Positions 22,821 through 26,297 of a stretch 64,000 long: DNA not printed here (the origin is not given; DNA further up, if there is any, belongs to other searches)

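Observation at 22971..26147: LCAT-family enzyme whose catalytic triad is split by a ~800-aa insertion/extension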

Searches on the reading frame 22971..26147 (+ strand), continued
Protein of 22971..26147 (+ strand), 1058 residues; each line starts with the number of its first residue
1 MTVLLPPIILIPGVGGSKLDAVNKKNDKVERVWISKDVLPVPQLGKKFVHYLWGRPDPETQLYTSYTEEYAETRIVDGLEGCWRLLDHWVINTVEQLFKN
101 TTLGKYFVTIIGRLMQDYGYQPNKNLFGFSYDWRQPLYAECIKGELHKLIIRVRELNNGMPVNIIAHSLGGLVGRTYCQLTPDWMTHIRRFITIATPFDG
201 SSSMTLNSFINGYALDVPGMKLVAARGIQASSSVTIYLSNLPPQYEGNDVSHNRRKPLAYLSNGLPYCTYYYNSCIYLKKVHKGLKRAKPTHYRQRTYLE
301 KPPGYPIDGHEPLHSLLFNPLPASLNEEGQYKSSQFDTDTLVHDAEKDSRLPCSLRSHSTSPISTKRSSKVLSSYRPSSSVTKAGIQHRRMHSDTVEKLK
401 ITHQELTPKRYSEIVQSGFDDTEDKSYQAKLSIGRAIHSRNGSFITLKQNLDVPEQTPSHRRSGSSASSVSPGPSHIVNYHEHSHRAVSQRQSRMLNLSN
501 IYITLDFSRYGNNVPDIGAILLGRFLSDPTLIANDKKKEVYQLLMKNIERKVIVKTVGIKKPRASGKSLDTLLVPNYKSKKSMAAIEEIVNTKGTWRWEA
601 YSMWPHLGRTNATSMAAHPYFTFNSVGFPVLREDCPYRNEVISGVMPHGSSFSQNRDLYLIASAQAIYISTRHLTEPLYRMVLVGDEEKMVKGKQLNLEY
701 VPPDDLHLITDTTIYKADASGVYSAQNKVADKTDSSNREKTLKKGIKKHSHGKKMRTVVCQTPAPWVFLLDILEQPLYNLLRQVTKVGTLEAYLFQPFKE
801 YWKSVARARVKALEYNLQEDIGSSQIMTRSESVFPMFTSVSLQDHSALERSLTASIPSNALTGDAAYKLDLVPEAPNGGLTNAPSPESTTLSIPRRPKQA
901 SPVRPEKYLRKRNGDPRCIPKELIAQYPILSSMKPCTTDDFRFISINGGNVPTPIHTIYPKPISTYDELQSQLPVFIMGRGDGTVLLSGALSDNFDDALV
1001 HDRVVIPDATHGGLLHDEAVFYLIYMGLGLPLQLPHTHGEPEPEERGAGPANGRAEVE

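Call 33: list_cluster_members(proteins=[P0004, P0006, P0008, P0009, P0010, P0011, P0013, P0014, P0015, P0019])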
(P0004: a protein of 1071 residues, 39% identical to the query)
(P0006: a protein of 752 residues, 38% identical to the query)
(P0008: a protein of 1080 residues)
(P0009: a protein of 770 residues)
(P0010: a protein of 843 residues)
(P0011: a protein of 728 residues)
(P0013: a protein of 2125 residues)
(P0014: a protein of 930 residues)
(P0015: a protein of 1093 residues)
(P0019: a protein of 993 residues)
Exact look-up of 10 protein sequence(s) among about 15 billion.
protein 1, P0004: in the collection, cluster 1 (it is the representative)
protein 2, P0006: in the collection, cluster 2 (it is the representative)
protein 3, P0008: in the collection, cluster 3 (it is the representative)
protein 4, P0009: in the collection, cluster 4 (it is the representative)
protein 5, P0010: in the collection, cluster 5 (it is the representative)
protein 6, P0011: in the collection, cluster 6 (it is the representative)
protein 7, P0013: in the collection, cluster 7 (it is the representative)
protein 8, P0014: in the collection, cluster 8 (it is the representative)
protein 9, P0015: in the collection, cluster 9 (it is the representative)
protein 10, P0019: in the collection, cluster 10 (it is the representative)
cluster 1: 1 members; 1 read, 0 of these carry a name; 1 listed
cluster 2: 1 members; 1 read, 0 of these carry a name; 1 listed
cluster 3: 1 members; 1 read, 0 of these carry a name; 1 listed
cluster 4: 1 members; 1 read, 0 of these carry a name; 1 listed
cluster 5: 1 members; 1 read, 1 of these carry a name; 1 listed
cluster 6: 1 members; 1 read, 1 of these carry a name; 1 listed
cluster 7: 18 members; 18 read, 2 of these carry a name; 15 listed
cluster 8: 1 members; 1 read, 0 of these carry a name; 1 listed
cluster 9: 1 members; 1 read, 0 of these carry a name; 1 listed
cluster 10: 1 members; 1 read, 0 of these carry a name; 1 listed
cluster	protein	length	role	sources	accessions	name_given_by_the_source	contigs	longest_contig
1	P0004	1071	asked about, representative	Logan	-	-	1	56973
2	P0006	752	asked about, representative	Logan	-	-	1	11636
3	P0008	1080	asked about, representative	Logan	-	-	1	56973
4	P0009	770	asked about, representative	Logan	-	-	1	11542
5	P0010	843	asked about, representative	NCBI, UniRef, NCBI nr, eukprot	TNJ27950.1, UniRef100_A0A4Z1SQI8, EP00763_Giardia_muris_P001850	putative Lecithin-cholesterol acyl transferase [Giardia muris] | Putative Lecithin-cholesterol acyl transferase n=1 Tax=Giardia muris TaxID=5742 ... | TNJ27950.1 putative Lecithin-cholesterol acyl transferase [Giardia muris]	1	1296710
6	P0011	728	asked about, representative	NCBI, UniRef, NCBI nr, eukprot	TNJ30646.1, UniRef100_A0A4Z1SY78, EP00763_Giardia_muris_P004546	putative Lecithin-cholesterol acyl transferase [Giardia muris] | Putative Lecithin-cholesterol acyl transferase n=1 Tax=Giardia muris TaxID=5742 ... | TNJ30646.1 putative Lecithin-cholesterol acyl transferase [Giardia muris]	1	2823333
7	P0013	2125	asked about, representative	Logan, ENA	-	-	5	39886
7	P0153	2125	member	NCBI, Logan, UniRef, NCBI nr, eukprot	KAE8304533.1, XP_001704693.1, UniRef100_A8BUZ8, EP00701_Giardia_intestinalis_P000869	putative Lecithin-cholesterol acyl transferase [Giardia duodenalis] | Lecithin-cholesterol acyl transferase n=1 Tax=Giardia intestinalis (strain ATCC 50803 / ... | putative Lecithin-cholesterol acyl transferase [Giardia intestinalis]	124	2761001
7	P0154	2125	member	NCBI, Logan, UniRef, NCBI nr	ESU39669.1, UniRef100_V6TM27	Hypothetical protein DHA2_151253 [Giardia duodenalis] | Lecithin-cholesterol acyl transferase n=1 Tax=Giardia intestinalis TaxID=5741 ... | Hypothetical protein DHA2_151253 [Giardia intestinalis]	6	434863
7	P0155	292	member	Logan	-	-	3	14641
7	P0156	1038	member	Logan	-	-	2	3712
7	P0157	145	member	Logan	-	-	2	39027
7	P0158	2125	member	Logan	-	-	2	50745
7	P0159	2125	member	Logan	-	-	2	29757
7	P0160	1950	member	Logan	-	-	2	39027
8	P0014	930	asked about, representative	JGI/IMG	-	-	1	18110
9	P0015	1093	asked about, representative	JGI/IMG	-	-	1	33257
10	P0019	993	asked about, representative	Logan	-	-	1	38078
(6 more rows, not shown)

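Call 34: list_cluster_members(proteins=[P0012, P0016, P0017, P0018, P0020, P0021, P0022, P0023, P0025, P0028])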
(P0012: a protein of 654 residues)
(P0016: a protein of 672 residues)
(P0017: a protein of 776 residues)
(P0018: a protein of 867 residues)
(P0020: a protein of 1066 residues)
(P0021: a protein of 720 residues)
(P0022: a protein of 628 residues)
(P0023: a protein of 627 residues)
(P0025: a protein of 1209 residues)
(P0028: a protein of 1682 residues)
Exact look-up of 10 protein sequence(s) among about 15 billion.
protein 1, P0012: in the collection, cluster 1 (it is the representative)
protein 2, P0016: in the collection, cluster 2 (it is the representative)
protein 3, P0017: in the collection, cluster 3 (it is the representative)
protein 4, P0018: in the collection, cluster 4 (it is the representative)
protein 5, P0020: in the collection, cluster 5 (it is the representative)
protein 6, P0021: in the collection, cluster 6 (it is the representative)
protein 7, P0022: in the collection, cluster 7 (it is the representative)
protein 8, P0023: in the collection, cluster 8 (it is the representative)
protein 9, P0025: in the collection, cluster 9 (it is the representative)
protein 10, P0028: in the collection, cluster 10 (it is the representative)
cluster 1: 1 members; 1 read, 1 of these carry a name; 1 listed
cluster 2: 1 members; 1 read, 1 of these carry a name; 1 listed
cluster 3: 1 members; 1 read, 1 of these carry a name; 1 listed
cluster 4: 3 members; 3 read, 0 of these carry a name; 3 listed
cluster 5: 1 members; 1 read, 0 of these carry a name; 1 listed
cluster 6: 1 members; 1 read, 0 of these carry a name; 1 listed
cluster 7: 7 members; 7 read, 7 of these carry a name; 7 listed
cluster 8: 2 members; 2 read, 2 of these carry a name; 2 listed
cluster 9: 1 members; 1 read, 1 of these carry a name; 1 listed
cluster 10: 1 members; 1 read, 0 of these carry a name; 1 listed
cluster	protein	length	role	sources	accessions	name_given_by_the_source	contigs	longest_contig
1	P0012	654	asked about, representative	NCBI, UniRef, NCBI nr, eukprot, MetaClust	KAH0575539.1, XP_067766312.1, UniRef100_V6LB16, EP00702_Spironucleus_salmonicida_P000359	Lecithin-cholesterol acyltransferase [Spironucleus salmonicida] | Lecithin-cholesterol acyltransferase n=1 Tax=Spironucleus salmonicida TaxID=348837 ... | EST41650.1 hypothetical protein SS50377_18736 [Spironucleus salmonicida]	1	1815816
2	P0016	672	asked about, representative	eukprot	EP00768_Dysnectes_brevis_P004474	gnl/Dysnectes_brevis/3226_a4034_815.p1 ...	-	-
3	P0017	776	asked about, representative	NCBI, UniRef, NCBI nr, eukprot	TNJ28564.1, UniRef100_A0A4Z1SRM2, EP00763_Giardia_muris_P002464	putative Lecithin-cholesterol acyl transferase [Giardia muris] | Putative Lecithin-cholesterol acyl transferase n=1 Tax=Giardia muris TaxID=5742 ... | TNJ28564.1 putative Lecithin-cholesterol acyl transferase [Giardia muris]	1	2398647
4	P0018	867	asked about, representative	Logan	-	-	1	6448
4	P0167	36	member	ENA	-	-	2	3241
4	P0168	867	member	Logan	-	-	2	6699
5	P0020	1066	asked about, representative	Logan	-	-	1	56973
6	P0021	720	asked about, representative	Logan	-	-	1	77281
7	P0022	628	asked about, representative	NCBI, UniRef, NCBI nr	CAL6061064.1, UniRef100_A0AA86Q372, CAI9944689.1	Lecithin-cholesterol_acyltransferase [Hexamita inflata] | Lecithin-cholesterol acyltransferase n=1 Tax=Hexamita inflata TaxID=28002 ... | Lecithin-cholesterol acyltransferase [Hexamita inflata]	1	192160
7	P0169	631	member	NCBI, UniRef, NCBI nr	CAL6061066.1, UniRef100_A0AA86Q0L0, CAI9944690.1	Lecithin-cholesterol_acyltransferase [Hexamita inflata] | Lecithin-cholesterol acyltransferase n=1 Tax=Hexamita inflata TaxID=28002 ... | Lecithin-cholesterol acyltransferase [Hexamita inflata]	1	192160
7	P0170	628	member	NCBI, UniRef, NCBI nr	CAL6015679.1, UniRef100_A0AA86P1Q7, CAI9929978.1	Lecithin-cholesterol_acyltransferase [Hexamita inflata] | Lecithin-cholesterol acyltransferase n=1 Tax=Hexamita inflata TaxID=28002 ... | Lecithin-cholesterol acyltransferase [Hexamita inflata]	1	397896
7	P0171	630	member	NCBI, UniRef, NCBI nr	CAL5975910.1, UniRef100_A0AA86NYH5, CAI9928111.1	Lecithin-cholesterol_acyltransferase [Hexamita inflata] | Lecithin-cholesterol acyltransferase n=1 Tax=Hexamita inflata TaxID=28002 ... | Lecithin-cholesterol acyltransferase [Hexamita inflata]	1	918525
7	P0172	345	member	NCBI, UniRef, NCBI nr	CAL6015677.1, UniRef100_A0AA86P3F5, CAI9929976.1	Lecithin-cholesterol_acyl transferase [Hexamita inflata] | Putative n=1 Tax=Hexamita inflata TaxID=28002 RepID=A0AA86P3F5_9EUKA | Lecithin-cholesterol acyl transferase [Hexamita inflata]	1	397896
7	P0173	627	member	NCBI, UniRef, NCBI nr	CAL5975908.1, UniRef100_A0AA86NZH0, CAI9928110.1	Lecithin-cholesterol_acyltransferase [Hexamita inflata] | Lecithin-cholesterol acyltransferase n=1 Tax=Hexamita inflata TaxID=28002 ... | Lecithin-cholesterol acyltransferase [Hexamita inflata]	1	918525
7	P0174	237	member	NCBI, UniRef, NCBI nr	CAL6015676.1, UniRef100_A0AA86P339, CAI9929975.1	Lecithin-cholesterol_acyltransferase [Hexamita inflata] | Lecithin-cholesterol acyltransferase n=1 Tax=Hexamita inflata TaxID=28002 ... | Lecithin-cholesterol acyltransferase [Hexamita inflata]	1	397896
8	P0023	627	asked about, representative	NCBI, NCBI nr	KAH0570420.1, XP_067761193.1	Lecithin-cholesterol acyltransferase [Spironucleus salmonicida]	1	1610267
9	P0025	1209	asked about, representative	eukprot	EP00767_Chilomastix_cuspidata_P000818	gnl/Chilomastix_cuspidata/1233.p1 ...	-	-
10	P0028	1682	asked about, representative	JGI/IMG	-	-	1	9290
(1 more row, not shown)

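Call 36: list_cluster_members(proteins=[P0032, P0033, P0041, P0053, P0062, P0029, P0031, P0035, P0056, P0085])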
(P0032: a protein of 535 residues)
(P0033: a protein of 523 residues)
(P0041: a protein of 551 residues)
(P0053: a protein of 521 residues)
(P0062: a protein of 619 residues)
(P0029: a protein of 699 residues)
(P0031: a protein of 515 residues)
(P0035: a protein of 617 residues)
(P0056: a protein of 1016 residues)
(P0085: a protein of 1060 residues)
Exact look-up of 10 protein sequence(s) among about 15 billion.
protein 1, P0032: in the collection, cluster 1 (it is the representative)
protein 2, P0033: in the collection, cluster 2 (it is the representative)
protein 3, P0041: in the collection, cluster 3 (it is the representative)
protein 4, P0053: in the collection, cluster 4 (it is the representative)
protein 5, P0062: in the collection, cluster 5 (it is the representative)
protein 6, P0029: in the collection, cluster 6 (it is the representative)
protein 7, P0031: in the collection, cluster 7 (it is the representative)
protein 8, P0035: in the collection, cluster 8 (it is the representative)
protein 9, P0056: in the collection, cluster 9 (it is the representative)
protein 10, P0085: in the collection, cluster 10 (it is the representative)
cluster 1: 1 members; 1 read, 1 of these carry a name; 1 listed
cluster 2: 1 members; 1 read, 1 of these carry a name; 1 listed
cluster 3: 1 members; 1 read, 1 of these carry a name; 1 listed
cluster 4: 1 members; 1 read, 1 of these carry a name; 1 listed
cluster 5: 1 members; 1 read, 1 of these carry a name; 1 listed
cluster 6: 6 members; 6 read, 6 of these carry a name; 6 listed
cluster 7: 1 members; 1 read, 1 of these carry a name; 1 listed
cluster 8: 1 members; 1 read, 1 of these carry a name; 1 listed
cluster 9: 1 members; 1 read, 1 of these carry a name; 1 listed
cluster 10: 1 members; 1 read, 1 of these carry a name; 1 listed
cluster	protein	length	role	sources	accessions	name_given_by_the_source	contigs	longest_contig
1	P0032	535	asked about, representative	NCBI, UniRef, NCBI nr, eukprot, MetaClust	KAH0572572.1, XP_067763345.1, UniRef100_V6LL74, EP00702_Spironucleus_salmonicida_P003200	Lecithin-cholesterol acyltransferase [Spironucleus salmonicida] | Lecithin-cholesterol acyltransferase n=1 Tax=Spironucleus salmonicida TaxID=348837 ... | EST44491.1 Lecithin-cholesterol acyltransferase [Spironucleus salmonicida]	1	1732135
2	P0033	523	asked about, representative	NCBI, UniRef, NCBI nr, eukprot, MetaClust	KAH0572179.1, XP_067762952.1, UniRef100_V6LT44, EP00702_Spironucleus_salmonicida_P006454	Lecithin-cholesterol acyltransferase [Spironucleus salmonicida] | Lecithin-cholesterol acyltransferase n=1 Tax=Spironucleus salmonicida TaxID=348837 ... | EST47745.1 Lecithin:cholesterol acyltransferase family protein [Spironucleus salmonicida]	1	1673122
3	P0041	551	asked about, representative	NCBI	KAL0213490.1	hypothetical protein RCL1_007116 [Eukaryota sp. TZLM3-RCL]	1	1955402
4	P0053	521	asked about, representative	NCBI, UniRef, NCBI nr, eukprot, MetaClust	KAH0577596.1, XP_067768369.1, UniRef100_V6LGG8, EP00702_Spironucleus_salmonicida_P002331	Lecithin-cholesterol acyltransferase [Spironucleus salmonicida] | Lecithin-cholesterol acyltransferase n=1 Tax=Spironucleus salmonicida TaxID=348837 ... | EST43622.1 Lecithin:cholesterol acyltransferase family protein [Spironucleus salmonicida]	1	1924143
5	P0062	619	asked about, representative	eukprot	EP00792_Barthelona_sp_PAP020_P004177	TRINITY_DN1939_c0_g1_i1.p1 TRINITY_DN1939_c0_g1~~TRINITY_DN1939_c0_g1_i1.p1 ORF ...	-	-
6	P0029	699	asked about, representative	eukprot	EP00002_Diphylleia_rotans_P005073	TRINITY_DN1409_c0_g1_i8.p1 TRINITY_DN1409_c0_g1~~TRINITY_DN1409_c0_g1_i8.p1 ORF ...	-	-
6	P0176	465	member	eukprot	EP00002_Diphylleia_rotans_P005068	TRINITY_DN1409_c0_g1_i2.p1 TRINITY_DN1409_c0_g1~~TRINITY_DN1409_c0_g1_i2.p1 ORF ...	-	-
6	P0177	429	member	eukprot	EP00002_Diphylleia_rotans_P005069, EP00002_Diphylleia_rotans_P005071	TRINITY_DN1409_c0_g1_i3.p1 TRINITY_DN1409_c0_g1~~TRINITY_DN1409_c0_g1_i3.p1 ORF ...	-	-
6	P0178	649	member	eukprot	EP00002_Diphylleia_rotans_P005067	TRINITY_DN1409_c0_g1_i11.p1 TRINITY_DN1409_c0_g1~~TRINITY_DN1409_c0_g1_i11.p1 ORF ...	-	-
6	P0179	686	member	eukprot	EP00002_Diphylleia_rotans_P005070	TRINITY_DN1409_c0_g1_i4.p1 TRINITY_DN1409_c0_g1~~TRINITY_DN1409_c0_g1_i4.p1 ORF ...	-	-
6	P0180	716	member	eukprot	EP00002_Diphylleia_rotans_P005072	TRINITY_DN1409_c0_g1_i7.p1 TRINITY_DN1409_c0_g1~~TRINITY_DN1409_c0_g1_i7.p1 ORF ...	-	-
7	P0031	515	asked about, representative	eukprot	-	GILJ01005147.1.p1 GENE.GILJ01005147.1~~GILJ01005147.1.p1 ORF type:complete len:516 ...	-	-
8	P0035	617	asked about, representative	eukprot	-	GILJ01013444.1.p1 GENE.GILJ01013444.1~~GILJ01013444.1.p1 ORF type:complete len:618 ...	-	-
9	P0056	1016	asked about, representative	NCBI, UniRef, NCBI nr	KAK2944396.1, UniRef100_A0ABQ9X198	putative Lecithin:cholesterol/phospholipid:diacylglycerol acyltransferase [Blattamonas ... | Lecithin:cholesterol/phospholipid:diacylglycerol acyltransferase n=1 Tax=Blattamonas ...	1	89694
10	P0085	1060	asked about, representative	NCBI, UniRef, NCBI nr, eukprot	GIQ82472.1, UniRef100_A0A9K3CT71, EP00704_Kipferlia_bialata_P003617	lecithin:cholesterol/ phospholipid:diacylglycerol acyltransferase [Kipferlia bialata] | Lecithin:cholesterol/ phospholipid:diacylglycerol acyltransferase n=1 Tax=Kipferlia ... | g3617.t1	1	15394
